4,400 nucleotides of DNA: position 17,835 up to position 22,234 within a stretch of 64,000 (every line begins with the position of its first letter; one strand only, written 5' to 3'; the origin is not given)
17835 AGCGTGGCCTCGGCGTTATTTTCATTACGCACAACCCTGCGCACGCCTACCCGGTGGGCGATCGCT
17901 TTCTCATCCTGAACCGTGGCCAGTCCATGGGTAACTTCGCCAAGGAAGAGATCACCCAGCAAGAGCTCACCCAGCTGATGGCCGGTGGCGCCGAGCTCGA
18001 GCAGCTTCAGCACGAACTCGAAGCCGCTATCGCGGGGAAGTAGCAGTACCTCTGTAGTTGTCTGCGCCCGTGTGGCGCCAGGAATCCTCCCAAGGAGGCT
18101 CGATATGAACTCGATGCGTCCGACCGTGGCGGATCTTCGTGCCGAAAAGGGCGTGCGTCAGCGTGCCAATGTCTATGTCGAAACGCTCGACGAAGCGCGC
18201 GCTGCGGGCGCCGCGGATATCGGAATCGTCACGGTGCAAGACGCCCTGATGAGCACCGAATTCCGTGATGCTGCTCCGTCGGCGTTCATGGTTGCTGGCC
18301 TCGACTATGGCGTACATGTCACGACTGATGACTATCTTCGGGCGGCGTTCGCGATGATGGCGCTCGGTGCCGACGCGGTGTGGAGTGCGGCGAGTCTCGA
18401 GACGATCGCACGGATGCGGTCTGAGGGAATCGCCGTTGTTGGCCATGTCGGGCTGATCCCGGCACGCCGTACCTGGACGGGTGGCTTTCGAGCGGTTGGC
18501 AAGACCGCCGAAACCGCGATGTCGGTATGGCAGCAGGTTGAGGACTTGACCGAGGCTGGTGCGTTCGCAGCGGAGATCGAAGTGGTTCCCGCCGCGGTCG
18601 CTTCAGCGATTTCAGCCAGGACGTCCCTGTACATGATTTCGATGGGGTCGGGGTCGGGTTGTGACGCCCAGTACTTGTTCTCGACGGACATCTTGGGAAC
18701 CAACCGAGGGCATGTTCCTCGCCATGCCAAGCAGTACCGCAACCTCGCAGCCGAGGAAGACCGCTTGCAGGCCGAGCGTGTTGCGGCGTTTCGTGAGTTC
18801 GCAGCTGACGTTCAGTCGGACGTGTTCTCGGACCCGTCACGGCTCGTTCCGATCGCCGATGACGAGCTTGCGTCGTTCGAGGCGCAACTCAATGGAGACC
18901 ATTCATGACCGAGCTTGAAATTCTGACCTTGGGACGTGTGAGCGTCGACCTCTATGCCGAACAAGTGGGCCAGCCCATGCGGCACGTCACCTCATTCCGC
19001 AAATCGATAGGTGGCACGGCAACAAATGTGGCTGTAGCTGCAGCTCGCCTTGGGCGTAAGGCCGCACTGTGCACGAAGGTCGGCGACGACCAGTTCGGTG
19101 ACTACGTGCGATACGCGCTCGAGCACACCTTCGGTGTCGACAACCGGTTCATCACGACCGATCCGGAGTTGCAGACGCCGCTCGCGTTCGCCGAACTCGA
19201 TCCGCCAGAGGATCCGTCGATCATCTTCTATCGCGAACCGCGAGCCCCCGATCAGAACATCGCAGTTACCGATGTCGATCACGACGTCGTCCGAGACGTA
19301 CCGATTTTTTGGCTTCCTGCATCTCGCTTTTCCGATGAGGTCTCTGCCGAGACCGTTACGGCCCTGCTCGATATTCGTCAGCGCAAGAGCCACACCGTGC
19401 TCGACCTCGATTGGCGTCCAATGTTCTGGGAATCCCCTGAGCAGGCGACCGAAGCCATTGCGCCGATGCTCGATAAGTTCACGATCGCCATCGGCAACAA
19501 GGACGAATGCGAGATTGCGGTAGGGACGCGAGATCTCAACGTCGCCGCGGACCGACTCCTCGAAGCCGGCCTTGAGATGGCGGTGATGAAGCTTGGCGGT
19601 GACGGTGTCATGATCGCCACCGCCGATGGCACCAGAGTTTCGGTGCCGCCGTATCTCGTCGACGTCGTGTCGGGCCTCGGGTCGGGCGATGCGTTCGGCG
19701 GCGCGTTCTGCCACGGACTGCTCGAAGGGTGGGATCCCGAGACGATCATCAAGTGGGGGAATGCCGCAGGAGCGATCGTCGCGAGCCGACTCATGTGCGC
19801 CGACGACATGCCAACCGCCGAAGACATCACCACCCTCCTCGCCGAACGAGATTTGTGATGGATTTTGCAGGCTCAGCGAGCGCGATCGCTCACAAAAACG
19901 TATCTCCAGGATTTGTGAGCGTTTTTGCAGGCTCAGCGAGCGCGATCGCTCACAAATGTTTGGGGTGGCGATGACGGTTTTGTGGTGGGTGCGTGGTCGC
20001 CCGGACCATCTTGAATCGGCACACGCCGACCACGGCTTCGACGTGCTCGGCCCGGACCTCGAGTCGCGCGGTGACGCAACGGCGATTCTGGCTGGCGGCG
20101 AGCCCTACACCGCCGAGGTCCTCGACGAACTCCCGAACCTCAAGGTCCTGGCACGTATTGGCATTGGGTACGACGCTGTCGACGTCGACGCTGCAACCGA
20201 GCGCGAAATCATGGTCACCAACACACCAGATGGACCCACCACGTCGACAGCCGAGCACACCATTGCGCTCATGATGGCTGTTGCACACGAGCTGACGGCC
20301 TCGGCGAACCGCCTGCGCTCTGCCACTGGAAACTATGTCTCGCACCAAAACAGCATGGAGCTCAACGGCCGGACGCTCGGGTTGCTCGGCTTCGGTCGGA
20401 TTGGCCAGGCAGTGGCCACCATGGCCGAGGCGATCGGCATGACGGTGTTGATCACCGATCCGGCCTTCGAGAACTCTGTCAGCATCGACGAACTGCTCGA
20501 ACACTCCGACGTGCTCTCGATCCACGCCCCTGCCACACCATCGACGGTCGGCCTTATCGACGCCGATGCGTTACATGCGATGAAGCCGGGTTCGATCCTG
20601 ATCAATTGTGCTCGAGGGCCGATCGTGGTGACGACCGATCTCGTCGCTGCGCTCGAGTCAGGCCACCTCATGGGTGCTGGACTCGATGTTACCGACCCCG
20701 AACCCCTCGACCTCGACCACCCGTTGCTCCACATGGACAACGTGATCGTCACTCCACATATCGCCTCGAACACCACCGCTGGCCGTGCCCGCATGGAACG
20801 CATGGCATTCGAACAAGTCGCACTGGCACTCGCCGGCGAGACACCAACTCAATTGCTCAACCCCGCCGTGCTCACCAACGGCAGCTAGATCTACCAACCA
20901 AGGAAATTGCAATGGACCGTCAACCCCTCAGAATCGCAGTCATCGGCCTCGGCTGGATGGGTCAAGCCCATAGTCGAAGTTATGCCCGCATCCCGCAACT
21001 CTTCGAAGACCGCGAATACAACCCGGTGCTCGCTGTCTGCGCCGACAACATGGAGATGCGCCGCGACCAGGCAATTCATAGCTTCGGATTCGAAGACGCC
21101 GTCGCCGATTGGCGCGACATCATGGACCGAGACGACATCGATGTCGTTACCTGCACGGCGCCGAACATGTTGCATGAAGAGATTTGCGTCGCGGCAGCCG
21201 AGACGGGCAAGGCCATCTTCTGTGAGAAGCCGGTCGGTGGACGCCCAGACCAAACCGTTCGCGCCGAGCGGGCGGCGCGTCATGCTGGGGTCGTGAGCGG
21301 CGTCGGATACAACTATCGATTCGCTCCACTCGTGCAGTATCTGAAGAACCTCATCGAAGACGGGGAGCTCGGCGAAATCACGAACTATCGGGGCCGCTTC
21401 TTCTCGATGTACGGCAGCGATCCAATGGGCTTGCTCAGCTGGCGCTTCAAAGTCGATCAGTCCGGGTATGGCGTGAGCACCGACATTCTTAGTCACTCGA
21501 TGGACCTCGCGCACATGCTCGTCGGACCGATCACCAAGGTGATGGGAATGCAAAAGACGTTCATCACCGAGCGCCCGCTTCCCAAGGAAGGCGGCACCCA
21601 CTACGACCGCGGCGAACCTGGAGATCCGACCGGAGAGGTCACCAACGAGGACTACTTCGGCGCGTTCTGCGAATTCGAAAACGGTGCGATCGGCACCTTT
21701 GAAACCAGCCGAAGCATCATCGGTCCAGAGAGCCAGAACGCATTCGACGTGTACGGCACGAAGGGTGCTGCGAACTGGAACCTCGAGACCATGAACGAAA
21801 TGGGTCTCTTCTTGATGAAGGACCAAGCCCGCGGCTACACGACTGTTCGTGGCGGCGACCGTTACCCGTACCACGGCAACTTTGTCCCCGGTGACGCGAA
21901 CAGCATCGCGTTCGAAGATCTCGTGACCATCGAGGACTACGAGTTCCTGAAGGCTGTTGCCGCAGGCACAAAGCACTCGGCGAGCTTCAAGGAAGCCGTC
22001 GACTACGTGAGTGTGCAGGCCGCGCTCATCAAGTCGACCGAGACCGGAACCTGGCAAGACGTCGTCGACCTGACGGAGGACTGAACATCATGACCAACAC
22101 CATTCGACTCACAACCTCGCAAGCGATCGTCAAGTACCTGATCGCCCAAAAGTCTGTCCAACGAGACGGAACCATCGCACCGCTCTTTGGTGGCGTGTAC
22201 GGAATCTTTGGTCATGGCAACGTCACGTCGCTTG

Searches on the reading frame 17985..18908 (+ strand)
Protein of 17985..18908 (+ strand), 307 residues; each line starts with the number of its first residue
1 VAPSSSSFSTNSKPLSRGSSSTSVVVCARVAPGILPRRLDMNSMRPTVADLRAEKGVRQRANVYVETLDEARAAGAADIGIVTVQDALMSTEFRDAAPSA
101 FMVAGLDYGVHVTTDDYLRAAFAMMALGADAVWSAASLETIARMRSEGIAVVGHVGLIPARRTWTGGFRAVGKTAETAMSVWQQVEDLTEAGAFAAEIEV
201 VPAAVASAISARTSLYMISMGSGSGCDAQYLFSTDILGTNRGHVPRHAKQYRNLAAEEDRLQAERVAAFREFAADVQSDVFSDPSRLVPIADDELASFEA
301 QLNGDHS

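Call 17: search_protein_families(library=pfam, proteins=[window:17985-18908:+], max_evalue=0.00001)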
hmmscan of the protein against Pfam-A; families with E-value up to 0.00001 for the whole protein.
window:17985-18908:+ (307 aa): 1 family
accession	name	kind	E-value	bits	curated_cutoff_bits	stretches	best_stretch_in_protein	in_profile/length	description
PF02548.21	Pantoate_transf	-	7.5e-38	130.9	28.7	1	78-282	54-257/259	Ketopantoate hydroxymethyltransferase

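Call 23: search_protein_families(library=ncbifam, proteins=[window:18060-18908:+], max_evalue=0.00001)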
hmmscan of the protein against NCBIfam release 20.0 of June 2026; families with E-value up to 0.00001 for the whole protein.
window:18060-18908:+ (282 aa): 2 families
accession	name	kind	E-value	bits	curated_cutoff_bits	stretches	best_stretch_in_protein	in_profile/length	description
NF001452.0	PRK00311.1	subfamily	5.7e-34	117.6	272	1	56-259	60-262/267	3-methyl-2-oxobutanoate hydroxymethyltransferase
TIGR00222.1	panB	equivalog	2.6e-27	96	207.55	1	57-257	59-257/264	3-methyl-2-oxobutanoate hydroxymethyltransferase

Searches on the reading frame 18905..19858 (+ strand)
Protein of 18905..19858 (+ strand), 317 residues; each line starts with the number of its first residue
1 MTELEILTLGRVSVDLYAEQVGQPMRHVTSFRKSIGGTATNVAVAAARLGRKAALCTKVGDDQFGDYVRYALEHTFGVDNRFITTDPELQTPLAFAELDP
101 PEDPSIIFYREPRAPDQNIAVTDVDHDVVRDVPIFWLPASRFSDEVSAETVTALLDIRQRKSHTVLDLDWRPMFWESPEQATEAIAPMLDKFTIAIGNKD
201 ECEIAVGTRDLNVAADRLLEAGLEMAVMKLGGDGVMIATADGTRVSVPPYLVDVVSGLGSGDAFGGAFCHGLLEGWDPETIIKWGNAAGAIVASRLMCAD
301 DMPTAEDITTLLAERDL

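Call 17: search_protein_families(library=pfam, proteins=[window:18905-19858:+], max_evalue=0.00001)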
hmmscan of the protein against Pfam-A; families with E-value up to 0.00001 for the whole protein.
window:18905-19858:+ (317 aa): 1 family
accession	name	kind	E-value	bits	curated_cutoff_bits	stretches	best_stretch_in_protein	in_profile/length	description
PF00294.29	PfkB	-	1.6e-50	172.6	25.8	1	5-304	3-301/302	pfkB family carbohydrate kinase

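Call 23: search_protein_families(library=ncbifam, proteins=[window:18905-19858:+], max_evalue=0.00001)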
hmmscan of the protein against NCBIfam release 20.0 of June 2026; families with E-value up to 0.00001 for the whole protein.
window:18905-19858:+ (317 aa): 21 families
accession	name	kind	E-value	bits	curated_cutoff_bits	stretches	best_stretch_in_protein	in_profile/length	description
TIGR04382.1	myo_inos_iolC_N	equivalog_domain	7.1e-103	344.1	300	1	4-311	2-308/309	5-dehydro-2-deoxygluconokinase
NF047869.1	myo_kin_aldol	exception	1.7e-50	171.9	600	1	3-313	6-332/586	bifunctional 5-dehydro-2-deoxygluconokinase/5-dehydro-2-deoxyphosphogluconate aldolase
NF040938.1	KDG_KDGal_kin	equivalog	3.1e-38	131.6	400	1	6-313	1-304/305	bifunctional 2-dehydro-3-deoxygluconokinase/2-dehydro-3-deoxygalactonokinase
TIGR02152.1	D_ribokin_bact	equivalog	8.7e-30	104.1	299.65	1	27-309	26-297/298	ribokinase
NF049991.1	TagKinase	equivalog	3e-25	88.7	420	1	6-313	10-316/321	tagatose kinase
NF041332.1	KDG_KDGal_kin_Halo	equivalog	4.4e-25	88.8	440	1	6-291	4-290/320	bifunctional 2-dehydro-3-deoxygluconokinase/2-dehydro-3-deoxygalactonokinase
NF006957.1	PRK09434.1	equivalog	1.9e-22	80.1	450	1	29-294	20-288/302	fructokinase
NF008353.0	PRK11142.1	equivalog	8.8e-21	74.7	341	1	20-315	21-306/307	ribokinase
NF053626.1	RibKinHalex1628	equivalog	2e-20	73.5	330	2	224-313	203-292/293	ATP-dependent ribose-1-phosphate kinase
NF041633.1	trifunc_aldol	exception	3.7e-20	71.9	700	1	5-219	243-458/580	KHG/KDPG aldolase/sugar kinase fusion protein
TIGR03168.1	1-PFK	subfamily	1.2e-16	60.5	216.4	1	158-312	154-299/305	hexose kinase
TIGR03828.1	pfkB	equivalog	2.8e-14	52.9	292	1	207-312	197-299/305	1-phosphofructokinase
NF052444.1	DhDoxglucKinKdgK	equivalog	1.7e-13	50.6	400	1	30-290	19-287/303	2-dehydro-3-deoxygluconokinase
NF007321.0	PRK09813.1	equivalog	1.3e-12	47.8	247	0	214-292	177-254/261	fructoselysine 6-kinase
TIGR02198.1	rfaE_dom_I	equivalog_domain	2.7e-11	43.1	345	0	197-297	196-301/315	D-glycero-beta-D-manno-heptose-7-phosphate kinase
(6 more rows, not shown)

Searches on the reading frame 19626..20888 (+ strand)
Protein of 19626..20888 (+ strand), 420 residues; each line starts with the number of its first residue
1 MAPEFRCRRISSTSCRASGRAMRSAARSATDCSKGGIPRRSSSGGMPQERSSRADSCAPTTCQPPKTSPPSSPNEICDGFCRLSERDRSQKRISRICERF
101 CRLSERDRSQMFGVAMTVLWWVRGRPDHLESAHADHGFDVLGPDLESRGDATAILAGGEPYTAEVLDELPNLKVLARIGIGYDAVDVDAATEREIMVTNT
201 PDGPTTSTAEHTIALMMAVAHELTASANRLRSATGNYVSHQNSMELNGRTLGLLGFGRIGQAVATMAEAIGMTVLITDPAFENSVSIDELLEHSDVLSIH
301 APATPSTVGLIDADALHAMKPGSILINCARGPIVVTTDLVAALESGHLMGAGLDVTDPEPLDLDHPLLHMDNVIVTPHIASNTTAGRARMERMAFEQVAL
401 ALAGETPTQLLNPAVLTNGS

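Call 3: search_protein_families(library=pfam, proteins=[window:19626-20888:+], max_evalue=0.001)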
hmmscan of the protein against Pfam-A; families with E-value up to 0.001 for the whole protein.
window:19626-20888:+ (420 aa): 2 families
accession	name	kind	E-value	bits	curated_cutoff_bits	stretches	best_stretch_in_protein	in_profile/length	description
PF02826.25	2-Hacid_dh_C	-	2.9e-53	180.3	25.1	1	213-380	1-178/178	D-isomer specific 2-hydroxyacid dehydrogenase, NAD binding domain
PF00389.36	2-Hacid_dh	-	5.7e-25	88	24.6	1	151-412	40-134/134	D-isomer specific 2-hydroxyacid dehydrogenase, catalytic domain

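Call 4: search_protein_families(library=ncbifam, proteins=[window:19626-20888:+], max_evalue=0.001)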
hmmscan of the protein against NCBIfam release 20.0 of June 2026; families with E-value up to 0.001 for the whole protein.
window:19626-20888:+ (420 aa): 21 families
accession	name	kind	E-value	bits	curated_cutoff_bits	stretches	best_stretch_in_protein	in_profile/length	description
TIGR01327.1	PGDH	equivalog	6.4e-68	229.8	454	1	160-414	51-313/525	phosphoglycerate dehydrogenase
NF009714.1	PRK13243.1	equivalog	9.7e-62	209.2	455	1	161-417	57-328/332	glyoxylate reductase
NF005069.0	PRK06487.1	equivalog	3.4e-53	180.7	448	1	153-399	51-308/320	2-hydroxyacid dehydrogenase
NF011938.0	PRK15409.1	equivalog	1.5e-48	165.5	492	1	150-416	45-323/324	glyoxylate/hydroxypyruvate reductase GhrB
NF008759.0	PRK11790.1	equivalog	6.8e-48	163.3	404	1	162-390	67-305/410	phosphoglycerate dehydrogenase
NF006263.0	PRK08410.1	equivalog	9.4e-47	159.9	389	1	162-390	54-295/311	D-2-hydroxyacid dehydrogenase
NF005750.0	PRK07574.1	equivalog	3.6e-43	148.1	329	1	162-392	105-347/386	NAD-dependent formate dehydrogenase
NF005387.0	PRK06932.1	equivalog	8.4e-41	140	492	1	150-382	44-290/314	2-hydroxyacid dehydrogenase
NF041369.1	Dhydh_Halo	equivalog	2.6e-39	135.3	400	1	176-404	60-297/305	D-2-hydroxyacid dehydrogenase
NF000492.1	vanH_gen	exception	1.2e-32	113.2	540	1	176-383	71-292/312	D-lactate dehydrogenase VanH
NF001309.0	PRK00257.1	equivalog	5.1e-31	108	434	1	172-406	59-282/379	4-phosphoerythronate dehydrogenase PdxB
NF006374.0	PRK08605.1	subfamily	2.3e-28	99.2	356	1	169-384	65-304/332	D-lactate dehydrogenase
NF000128.1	vanH-Sc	exception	7e-28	97.7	650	1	177-359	92-275/337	D-lactate dehydrogenase VanH-Sc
NF000004.1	vanH-D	exception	3.8e-27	95.2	550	1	173-383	74-298/323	D-lactate dehydrogenase VanH-D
NF005027.0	PRK06436.1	equivalog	2.5e-26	92.5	261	1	172-385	50-262/303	2-hydroxyacid dehydrogenase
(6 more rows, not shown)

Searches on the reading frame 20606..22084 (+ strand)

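Call 3: search_protein_families(library=pfam, proteins=[window:20606-22084:+], max_evalue=0.001)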
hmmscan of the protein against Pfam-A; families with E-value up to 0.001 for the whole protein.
window:20606-22084:+ (492 aa): 3 families
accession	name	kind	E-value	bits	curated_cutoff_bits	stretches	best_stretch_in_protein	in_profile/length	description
PF22725.1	GFO_IDH_MocA_C3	-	1.6e-25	89.9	27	1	243-389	1-123/124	GFO/IDH/MocA C-terminal domain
PF01408.29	GFO_IDH_MocA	-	2.7e-18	67.2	24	1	108-235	1-120/120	Oxidoreductase family, NAD-binding Rossmann fold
PF02894.22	GFO_IDH_MocA_C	-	1.7e-16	61.2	22.9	1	247-482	1-214/218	Oxidoreductase family, C-terminal alpha/beta domain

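Call 4: search_protein_families(library=ncbifam, proteins=[window:20606-22084:+], max_evalue=0.001)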
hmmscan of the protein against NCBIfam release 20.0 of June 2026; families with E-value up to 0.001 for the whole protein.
window:20606-22084:+ (492 aa): 9 families
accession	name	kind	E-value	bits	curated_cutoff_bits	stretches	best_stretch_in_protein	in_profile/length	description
NF052479.1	LevoglcsnDh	equivalog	3.7e-86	289.2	650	1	107-486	3-386/386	levoglucosan dehydrogenase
TIGR04380.1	myo_inos_iolG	equivalog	1e-27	96.9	355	1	108-317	2-197/330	inositol 2-dehydrogenase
NF040723.1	UDP-GlcNAcDh_Arch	equivalog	1.9e-21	76.9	450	1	108-262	1-145/302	UDP-N-acetylglucosamine 3-dehydrogenase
NF041392.1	XylDh_Gfo6_Halo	equivalog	2.3e-19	69.4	350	1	105-293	14-199/350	D-xylose 1-dehydrogenase Gfo6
NF052679.1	InsChiInosDhIolG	equivalog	1.4e-12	47.3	540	1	108-257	3-147/343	bifunctional inositol 2-dehydrogenase/D-chiro-inositol 1-dehydrogenase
NF008607.0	PRK11579.1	subfamily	5.4e-10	38.8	330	1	165-308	52-191/346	oxidoreductase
NF058563.1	BT_2159_fam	equivalog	7.5e-09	35.1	650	1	109-259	2-144/350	disaccharide 3-dehydrogenase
NF058561.1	BT_2158_fam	equivalog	1.3e-07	30.6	750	1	108-260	36-179/487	glycoside 3-dehydrogenase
NF007574.0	PRK10206.1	equivalog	4.8e-06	25.9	352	1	163-265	51-153/345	oxidoreductase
